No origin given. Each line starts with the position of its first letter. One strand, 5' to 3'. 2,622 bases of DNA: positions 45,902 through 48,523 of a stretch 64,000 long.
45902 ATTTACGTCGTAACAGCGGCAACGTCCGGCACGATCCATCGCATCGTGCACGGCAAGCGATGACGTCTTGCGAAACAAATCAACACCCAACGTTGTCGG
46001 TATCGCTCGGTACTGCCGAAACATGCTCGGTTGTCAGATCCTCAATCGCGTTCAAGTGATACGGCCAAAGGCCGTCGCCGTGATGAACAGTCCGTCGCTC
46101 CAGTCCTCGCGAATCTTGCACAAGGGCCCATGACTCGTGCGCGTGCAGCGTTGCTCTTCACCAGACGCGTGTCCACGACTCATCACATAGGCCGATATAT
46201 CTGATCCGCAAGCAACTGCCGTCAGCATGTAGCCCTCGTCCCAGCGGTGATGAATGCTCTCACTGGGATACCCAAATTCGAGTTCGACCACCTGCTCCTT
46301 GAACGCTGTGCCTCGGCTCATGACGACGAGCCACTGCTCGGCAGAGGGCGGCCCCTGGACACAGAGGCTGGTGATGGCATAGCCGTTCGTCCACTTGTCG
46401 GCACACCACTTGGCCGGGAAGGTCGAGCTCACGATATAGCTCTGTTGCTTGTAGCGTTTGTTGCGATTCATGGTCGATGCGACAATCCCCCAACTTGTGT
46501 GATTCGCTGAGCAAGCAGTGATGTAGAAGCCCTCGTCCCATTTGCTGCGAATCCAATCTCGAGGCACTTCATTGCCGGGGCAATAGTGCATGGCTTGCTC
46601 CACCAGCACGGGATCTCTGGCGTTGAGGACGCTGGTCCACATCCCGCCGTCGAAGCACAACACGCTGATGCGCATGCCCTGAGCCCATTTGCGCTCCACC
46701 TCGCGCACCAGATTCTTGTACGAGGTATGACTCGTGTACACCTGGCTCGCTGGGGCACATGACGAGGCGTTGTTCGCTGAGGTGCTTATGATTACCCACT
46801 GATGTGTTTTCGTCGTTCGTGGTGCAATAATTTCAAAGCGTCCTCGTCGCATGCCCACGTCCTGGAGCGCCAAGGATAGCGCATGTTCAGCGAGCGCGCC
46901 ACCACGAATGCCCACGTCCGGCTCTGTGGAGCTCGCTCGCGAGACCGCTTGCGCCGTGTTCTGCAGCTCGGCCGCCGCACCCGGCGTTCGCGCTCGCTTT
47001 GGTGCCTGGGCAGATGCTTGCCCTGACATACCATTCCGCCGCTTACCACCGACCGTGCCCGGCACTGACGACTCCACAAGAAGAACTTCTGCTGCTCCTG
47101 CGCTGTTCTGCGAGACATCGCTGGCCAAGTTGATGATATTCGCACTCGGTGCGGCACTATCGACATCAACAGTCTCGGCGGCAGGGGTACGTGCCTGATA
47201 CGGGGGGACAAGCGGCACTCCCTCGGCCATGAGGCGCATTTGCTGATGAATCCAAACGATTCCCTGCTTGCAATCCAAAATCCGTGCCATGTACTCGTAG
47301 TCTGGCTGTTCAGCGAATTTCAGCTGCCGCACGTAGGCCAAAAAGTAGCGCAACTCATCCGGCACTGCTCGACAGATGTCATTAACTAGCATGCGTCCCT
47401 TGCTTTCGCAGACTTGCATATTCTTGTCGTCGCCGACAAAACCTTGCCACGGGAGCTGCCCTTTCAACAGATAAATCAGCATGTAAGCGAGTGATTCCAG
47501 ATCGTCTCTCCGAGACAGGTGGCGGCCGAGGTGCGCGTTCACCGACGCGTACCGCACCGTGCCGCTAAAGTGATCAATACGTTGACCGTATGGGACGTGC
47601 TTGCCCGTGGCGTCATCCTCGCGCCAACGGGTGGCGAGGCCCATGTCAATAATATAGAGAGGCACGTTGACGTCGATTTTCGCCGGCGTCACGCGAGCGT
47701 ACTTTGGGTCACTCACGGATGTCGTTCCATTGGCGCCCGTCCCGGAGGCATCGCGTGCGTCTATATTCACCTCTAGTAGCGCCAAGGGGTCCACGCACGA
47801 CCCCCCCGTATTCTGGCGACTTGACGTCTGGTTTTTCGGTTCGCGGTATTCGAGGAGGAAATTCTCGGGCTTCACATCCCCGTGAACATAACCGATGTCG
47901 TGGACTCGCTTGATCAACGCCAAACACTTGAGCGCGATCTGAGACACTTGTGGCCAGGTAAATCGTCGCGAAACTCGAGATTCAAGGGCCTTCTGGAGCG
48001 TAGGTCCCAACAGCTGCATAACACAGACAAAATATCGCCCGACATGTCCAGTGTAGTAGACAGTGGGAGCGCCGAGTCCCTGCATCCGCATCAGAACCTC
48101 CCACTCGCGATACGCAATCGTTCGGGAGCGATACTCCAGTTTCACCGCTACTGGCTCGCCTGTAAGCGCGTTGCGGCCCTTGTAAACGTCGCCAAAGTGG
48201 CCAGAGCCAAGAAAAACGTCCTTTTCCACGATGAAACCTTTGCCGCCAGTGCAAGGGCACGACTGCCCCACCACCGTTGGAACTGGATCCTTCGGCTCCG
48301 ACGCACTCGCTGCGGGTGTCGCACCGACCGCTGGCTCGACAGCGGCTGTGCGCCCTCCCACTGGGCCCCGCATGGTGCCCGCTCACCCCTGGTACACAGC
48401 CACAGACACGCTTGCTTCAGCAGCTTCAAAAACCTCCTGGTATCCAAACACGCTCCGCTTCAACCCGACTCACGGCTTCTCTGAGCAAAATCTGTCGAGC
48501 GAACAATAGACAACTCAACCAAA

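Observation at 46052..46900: CK1-family kinase with unusual C-terminal tandem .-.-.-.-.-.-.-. repeats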

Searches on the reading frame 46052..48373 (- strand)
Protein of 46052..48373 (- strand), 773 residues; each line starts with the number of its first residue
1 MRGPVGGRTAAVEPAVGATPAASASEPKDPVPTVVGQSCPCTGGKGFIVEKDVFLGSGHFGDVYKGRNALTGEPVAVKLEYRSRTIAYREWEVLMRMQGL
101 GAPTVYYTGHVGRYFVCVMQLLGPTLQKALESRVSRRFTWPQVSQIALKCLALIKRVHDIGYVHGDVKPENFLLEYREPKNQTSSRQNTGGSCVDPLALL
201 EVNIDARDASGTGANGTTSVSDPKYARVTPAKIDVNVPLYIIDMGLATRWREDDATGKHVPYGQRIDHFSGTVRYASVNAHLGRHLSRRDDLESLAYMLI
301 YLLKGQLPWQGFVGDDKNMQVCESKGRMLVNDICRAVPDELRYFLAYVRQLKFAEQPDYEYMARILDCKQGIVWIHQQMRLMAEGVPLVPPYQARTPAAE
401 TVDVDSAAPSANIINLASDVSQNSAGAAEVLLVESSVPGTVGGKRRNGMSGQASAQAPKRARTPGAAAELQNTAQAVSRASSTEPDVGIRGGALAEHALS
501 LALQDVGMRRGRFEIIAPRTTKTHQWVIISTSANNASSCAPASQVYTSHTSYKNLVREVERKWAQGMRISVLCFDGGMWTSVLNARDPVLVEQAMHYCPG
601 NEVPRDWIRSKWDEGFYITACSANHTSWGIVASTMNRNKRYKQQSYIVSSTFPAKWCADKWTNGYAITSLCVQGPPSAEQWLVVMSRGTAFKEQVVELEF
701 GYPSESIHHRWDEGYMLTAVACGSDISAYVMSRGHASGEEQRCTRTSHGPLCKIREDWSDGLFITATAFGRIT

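Call 3: search_protein_families(library=pfam, proteins=[window:46052-48373:-], max_evalue=1)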
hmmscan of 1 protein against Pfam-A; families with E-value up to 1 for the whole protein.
window:46052-48373:- (773 aa): 6 families
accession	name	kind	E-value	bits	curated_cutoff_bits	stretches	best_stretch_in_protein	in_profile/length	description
PF24289.1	DUF7477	-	1.2e-50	172.6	27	1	525-771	21-265/268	Domain of unknown function (DUF7477)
PF00069.31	Pkinase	-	8.1e-16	58.6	31.7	2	51-176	3-133/263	Protein kinase domain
PF07714.23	PK_Tyr_Ser-Thr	-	0.00046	20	23.1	1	54-175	6-136/258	Protein tyrosine and serine/threonine kinase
PF01163.29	RIO1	-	0.011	15.8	22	1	78-175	46-139/187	RIO domain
PF06293.20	Kdo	-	0.076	12.9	21.3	1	152-178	129-155/207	Lipopolysaccharide kinase (Kdo/WaaP) family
PF17667.7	Pkinase_fungal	-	0.093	11.9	24.1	1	240-302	332-386/387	Fungal protein kinase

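Call 4: search_protein_families(library=ncbifam, proteins=[window:46052-48373:-], max_evalue=1)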
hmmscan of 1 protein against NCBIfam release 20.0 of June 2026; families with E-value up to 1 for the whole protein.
window:46052-48373:- (773 aa): 6 families
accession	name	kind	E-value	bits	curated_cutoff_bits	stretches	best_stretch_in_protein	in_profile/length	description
NF033483.0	PknB_PASTA_kin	equivalog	2.3e-06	26.9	450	1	55-175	15-141/563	Stk1 family PASTA domain-containing Ser/Thr kinase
NF038150.1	lanthi_synth_IV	equivalog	1.3e-05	23.8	650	1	61-175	203-332/851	class IV lanthionine synthetase LanL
NF047741.1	antiphage_MADS6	equivalog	0.00013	20.6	460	2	55-158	503-608/612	methylation-associated defense system protein kinase MAD6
NF058632.1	SerThrKinPrkT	equivalog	0.0019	17.2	280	1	55-178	29-154/322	serine/threonine protein kinase PrkT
TIGR03724.2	arch_bud32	equivalog_domain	0.0071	15.9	125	1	92-175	47-119/193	KEOPS complex kinase/ATPase Bud32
NF011462.0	PRK14879.1-3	equivalog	0.19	11.5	174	1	148-175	89-116/192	Kae1-associated kinase Bud32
